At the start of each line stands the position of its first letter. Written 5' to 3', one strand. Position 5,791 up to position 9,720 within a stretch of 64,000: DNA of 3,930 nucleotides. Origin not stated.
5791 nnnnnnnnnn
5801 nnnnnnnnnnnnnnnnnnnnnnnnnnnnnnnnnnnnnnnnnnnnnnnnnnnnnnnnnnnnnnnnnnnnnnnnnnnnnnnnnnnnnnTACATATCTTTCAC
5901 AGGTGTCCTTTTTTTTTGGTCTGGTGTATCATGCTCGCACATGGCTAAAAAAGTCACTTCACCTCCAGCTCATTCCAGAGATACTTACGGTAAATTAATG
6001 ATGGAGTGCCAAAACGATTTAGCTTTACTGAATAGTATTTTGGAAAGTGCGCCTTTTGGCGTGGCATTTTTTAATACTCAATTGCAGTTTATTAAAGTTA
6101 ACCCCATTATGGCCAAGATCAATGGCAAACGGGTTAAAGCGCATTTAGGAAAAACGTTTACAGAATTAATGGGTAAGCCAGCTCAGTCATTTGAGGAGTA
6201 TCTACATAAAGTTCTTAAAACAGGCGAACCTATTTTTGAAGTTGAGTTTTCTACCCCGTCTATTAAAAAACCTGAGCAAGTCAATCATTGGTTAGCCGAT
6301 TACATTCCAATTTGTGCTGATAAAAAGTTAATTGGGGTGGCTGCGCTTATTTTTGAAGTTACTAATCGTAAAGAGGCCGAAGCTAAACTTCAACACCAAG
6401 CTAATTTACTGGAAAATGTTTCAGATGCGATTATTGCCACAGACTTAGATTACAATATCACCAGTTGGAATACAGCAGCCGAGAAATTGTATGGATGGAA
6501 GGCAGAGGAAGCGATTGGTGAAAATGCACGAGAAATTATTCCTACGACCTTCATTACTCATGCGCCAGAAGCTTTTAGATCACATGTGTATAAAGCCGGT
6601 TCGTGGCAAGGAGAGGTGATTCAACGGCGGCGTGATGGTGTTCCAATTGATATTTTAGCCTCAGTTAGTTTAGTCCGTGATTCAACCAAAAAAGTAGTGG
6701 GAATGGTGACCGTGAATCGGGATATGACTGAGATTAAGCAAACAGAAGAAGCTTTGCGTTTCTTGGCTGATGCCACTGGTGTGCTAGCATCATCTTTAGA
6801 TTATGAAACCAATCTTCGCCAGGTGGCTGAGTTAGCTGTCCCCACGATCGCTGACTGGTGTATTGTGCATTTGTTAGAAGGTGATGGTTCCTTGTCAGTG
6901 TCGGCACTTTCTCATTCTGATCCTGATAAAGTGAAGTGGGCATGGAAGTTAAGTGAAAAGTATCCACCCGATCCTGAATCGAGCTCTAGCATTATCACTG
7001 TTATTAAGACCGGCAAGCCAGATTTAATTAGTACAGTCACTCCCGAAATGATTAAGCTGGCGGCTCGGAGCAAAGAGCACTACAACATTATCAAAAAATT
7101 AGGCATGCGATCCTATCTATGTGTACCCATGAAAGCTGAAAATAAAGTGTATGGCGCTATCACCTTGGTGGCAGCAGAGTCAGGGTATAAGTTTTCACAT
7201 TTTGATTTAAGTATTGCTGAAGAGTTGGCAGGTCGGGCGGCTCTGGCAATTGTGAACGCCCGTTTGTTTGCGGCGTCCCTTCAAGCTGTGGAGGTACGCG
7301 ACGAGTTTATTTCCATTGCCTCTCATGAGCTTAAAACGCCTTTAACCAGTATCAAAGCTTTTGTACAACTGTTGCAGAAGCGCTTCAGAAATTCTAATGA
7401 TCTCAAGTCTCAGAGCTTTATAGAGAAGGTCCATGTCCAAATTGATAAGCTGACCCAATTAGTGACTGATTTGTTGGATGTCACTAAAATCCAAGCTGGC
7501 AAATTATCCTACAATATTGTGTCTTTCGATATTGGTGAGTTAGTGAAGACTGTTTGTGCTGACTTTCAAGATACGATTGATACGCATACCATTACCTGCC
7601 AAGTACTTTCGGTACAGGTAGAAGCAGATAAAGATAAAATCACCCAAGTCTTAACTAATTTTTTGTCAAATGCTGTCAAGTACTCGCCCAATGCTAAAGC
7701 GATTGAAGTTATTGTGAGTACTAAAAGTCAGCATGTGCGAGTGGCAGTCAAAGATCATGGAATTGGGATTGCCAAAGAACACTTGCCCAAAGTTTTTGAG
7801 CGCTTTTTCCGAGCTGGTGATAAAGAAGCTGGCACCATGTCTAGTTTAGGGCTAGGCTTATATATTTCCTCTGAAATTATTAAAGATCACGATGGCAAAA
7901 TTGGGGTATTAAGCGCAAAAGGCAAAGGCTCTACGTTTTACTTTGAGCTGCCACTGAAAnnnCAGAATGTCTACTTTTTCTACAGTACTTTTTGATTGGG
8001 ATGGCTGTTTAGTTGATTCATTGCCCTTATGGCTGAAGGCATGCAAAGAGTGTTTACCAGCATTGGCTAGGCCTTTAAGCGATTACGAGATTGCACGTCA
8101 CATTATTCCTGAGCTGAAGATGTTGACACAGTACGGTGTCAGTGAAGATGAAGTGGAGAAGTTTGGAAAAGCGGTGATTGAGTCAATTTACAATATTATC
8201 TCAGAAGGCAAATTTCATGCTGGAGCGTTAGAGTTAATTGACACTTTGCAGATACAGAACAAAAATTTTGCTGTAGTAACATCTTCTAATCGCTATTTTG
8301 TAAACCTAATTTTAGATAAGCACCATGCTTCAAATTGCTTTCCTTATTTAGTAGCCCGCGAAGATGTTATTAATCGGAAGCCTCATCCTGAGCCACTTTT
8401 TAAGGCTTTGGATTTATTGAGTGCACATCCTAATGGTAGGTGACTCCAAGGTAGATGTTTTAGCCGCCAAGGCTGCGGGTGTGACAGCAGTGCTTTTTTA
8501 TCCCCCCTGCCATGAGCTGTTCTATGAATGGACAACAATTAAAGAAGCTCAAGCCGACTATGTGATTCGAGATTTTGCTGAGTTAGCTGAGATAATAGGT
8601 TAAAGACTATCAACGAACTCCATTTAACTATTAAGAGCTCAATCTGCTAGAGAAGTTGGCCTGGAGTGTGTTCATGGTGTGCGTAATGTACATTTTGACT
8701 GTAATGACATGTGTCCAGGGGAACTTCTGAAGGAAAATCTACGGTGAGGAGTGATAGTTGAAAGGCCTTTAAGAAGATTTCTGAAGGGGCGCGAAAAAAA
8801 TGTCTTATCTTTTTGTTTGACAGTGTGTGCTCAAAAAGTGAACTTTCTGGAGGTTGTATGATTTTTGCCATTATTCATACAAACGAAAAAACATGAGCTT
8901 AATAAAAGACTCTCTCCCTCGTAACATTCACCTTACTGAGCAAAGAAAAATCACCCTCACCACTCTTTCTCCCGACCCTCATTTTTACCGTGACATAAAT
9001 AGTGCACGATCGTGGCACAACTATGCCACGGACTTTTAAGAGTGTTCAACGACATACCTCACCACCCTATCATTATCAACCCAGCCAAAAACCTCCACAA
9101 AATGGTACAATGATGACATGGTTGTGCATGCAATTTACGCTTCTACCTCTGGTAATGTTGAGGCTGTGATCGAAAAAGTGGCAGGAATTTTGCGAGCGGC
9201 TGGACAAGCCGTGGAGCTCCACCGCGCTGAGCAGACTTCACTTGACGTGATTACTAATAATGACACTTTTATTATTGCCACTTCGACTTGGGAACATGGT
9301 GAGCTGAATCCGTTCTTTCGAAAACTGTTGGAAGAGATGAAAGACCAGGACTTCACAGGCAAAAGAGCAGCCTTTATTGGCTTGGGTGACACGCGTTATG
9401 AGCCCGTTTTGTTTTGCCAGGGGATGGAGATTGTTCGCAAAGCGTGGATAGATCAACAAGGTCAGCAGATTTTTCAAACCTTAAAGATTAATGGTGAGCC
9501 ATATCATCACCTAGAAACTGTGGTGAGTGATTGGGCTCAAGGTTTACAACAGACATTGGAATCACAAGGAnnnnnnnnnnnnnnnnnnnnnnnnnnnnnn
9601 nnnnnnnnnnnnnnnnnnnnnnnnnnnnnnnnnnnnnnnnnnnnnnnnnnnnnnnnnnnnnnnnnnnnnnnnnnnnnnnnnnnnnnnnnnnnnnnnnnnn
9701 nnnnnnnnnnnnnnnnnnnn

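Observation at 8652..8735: Two-copy conserved ~76-nt intergenic element with an internal hairpin (copy A)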

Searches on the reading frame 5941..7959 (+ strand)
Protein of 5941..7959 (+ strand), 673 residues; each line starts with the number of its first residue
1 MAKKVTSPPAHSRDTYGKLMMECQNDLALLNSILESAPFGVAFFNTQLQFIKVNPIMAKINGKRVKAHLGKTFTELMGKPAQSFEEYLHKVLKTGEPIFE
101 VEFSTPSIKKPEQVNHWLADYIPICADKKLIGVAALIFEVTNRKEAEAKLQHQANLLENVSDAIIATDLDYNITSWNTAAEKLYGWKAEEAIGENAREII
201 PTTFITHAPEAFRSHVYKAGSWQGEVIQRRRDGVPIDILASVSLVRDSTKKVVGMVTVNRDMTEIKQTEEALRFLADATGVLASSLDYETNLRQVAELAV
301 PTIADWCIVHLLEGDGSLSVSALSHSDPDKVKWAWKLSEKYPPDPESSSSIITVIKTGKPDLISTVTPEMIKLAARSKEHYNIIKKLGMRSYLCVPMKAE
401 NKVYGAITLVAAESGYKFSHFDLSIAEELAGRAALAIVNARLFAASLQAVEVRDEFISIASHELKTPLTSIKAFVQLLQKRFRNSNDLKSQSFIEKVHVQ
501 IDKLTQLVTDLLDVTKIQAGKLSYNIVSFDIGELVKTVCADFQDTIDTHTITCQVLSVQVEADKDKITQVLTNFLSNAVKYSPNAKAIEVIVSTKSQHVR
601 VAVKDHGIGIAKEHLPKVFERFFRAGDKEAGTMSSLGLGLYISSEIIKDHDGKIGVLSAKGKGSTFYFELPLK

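Call 17: search_protein_families(library=pfam, proteins=[window:5941-7959:+])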
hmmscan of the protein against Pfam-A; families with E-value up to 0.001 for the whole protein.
window:5941-7959:+ (673 aa): 11 families
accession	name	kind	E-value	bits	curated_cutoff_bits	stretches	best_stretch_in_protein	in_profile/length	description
PF08448.16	PAS_4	-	1e-27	96.9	23.1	2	34-145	1-110/110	PAS fold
PF02518.31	HATPase_c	-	1.8e-27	96.4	26.4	1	563-672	2-109/111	Histidine kinase-, DNA gyrase B-, and HSP90-like ATPase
PF00989.32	PAS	-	6e-18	65.4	22.6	1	154-261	4-112/113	PAS fold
PF00512.31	HisKA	-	1.2e-16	61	26.9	1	453-520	2-66/66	His Kinase A (phospho-acceptor) domain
PF13426.13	PAS_9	-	1.5e-16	60.9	27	1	162-264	2-103/103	PAS domain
PF01590.32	GAF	-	1.6e-14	55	22.4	1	288-437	2-133/133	GAF domain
PF13185.12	GAF_2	-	8.9e-12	45.8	28.6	1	287-437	3-135/136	GAF domain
PF13492.12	GAF_3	-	8.1e-10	39.6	27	1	304-438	19-128/129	GAF domain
PF13188.13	PAS_8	-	1.3e-09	38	21.8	1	154-201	4-52/65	PAS domain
PF08447.18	PAS_3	-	1.3e-06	29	25.6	1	174-259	2-89/89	PAS fold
PF13589.12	HATPase_c_3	-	0.0009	19.7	25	0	569-644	5-81/137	Histidine kinase-, DNA gyrase B-, and HSP90-like ATPase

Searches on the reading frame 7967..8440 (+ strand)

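Call 17: search_protein_families(library=pfam, proteins=[window:7967-8440:+])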
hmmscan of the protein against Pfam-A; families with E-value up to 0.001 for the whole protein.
window:7967-8440:+ (158 aa): 3 families
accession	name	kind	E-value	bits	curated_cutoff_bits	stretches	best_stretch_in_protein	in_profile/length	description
PF13419.12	HAD_2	-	8.2e-21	75.3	23.8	1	7-155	1-152/178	Haloacid dehalogenase-like hydrolase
PF00702.32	Hydrolase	-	4.3e-12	47.3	26.4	1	5-154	2-170/191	haloacid dehalogenase-like hydrolase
PF12710.13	HAD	-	1.3e-05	26.1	27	1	7-130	1-129/189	haloacid dehalogenase-like hydrolase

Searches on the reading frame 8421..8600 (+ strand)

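Call 17: search_protein_families(library=pfam, proteins=[window:8421-8600:+])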
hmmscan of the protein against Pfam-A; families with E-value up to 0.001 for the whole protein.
window:8421-8600:+ (60 aa): 1 family
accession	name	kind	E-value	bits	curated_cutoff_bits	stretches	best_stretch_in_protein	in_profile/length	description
PF13242.12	Hydrolase_like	-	1.3e-05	25.4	22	1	2-27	23-49/75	HAD-hyrolase-like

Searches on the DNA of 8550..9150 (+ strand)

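Call 24: search_rna_families(source=window, start=8550, end=9150, threshold=evalue, max_evalue=10)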
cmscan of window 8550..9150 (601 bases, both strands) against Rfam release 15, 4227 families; matches with E-value up to 10: 3.
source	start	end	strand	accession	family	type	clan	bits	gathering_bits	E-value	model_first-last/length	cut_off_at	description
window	8831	8882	-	RF01810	pntA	Gene; sRNA;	-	17.4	54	6.5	1-62/62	no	pntA sRNA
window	8851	8900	+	RF02060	STnc410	Gene; sRNA;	-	12.8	50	3.7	1-158/158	no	Enterobacterial sRNA STnc410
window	8933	8973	-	RF02091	DAOA-AS1_2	Gene; lncRNA;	-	9.3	43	7.1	1-205/205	no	DAOA antisense RNA 1 conserved region 2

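Call 63: search_dna_similar(query=window:8639-8735:+, collection=plasmids, mode=distant, max_evalue=1, max_rows=5)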
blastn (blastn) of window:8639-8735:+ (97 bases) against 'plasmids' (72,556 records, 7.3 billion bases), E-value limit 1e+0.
No match.

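Call 64: search_dna_similar(query=window:8639-8735:+, collection=phages, mode=distant, max_evalue=1, max_rows=5)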
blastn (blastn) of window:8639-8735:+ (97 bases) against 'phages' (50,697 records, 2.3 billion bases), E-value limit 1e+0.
No match.
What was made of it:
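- Tried and rejected: blastn against plasmid and phage records gave no match (calls 63, 64).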

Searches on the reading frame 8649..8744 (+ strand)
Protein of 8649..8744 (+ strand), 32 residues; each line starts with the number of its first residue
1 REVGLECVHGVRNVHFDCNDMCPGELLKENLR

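Call 45: search_protein_representatives(alignment_id=A2)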
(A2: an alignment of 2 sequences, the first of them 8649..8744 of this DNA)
Query: 2 sequences, 33 profile positions. Proteins with E-value up to 0.001 (for the whole library): 1; up to 1e-10: 0; up to 1e-30: 0. The best 1 are listed.
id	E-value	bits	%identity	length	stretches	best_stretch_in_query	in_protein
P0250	4.0e-05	39.1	-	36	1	3-29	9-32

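Call 47: find_encoding_contigs(protein=P0250, flank=10000, max_places=10)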
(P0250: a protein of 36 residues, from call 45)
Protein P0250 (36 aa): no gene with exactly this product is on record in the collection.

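Call 48: list_cluster_members(proteins=[P0250])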
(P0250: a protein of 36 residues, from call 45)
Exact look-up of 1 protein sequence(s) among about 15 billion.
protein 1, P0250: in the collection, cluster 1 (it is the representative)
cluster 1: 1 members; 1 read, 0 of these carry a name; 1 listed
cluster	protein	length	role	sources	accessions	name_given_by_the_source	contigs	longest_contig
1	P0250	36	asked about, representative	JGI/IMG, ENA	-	-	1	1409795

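Call 69: find_related_loci(query=A5, collection=viral_contigs, flank=3000)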
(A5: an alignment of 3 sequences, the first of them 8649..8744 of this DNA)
Query A5 (32 aa) in viral_contigs; peptide patterns used: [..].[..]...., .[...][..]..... (x = any residue, [..] = any of these).
38 stretches matched a pattern, but none encodes a relative of the query by tblastn (E <= 1e-3).
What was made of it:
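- Tried and rejected: Viral relatives of the peptide profile: none (call 69).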

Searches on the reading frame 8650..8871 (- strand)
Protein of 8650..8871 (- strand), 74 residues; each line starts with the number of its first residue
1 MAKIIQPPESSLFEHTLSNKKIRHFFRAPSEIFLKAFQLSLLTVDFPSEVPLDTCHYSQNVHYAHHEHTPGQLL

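Call 26: search_protein_families(library=pfam, max_evalue=1, proteins=[window:8650-8871:-])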
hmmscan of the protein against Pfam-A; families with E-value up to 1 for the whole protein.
seq(74 aa): 0 families

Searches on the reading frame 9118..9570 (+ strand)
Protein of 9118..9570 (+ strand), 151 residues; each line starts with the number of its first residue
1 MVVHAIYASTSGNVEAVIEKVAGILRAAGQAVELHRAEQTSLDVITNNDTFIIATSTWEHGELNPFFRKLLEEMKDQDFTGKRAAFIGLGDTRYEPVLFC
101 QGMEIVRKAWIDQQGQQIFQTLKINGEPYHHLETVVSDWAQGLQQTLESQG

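Call 13: find_encoding_contigs(protein=window:9118-9570:+, flank=3000, max_places=10)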
Protein window:9118-9570:+ (151 aa): 3 contigs read that carry it; 1 place shown.
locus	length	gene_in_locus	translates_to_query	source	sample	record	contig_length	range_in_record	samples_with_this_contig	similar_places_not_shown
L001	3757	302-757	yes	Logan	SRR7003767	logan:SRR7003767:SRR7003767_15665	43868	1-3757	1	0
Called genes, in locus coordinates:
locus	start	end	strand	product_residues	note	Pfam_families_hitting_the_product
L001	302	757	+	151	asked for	PF00258:Flavodoxin_1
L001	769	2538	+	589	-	PF01558:POR, PF01855:POR_N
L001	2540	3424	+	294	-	PF02775:TPP_enzyme_C, PF12367:PFO_beta_C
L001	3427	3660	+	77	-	PF18910:DUF5665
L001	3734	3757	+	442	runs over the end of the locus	PF00890:FAD_binding_2, PF01266:DAO, PF01494:FAD_binding_3 (weak), PF01593:Amino_oxidase, PF01946:Thi4 (weak), PF07992:Pyr_redox_2 (weak), PF12831:FAD_oxidored (weak), PF13450:NAD_binding_8, +3 more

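Call 17: search_protein_families(library=pfam, proteins=[window:9118-9570:+])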
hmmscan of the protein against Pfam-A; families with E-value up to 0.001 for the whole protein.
window:9118-9570:+ (151 aa): 2 families
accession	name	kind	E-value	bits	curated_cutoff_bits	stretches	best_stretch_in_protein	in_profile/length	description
PF00258.30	Flavodoxin_1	-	3.6e-19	69.8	25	1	6-139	2-143/143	Flavodoxin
PF12724.12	Flavodoxin_5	-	5.9e-05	23.8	27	1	6-91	3-85/145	Flavodoxin domain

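Call 29: find_related_loci(query=window:9118-9570:+, collection=genome_contigs, flank=10000)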
Query window:9118-9570:+ (151 aa) in genome_contigs; peptide patterns used: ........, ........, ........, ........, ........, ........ (x = any residue, [..] = any of these).
51 stretches matched a pattern; 4 encode a relative of the query (tblastn E <= 1e-3); 4 distinct loci.
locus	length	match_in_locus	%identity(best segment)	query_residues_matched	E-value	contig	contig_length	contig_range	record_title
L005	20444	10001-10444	57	1-148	2e-54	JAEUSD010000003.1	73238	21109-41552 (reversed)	MAG: Candidatus Doudnabacteria bacterium isolate new MAG-294 NODE_3_length_73238_cov_4.261642, whole genome shotgun sequ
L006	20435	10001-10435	54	6-150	4e-53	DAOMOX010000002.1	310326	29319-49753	MAG TPA_asm: Candidatus Dojkabacteria bacterium isolate AMR_MDS_5875 NODE_18_length_310326_cov_25.455018, whole genome s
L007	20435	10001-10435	56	6-150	2e-54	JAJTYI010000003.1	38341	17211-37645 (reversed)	MAG: bacterium isolate DTUPAT2 3-Genome5, whole genome shotgun sequence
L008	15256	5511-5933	56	2-143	2e-50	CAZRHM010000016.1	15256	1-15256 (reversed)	MAG TPA_asm: uncultured Candidatus Saccharibacteria bacterium isolate SRP268622_co1_210 genome assembly, contig: NODE_88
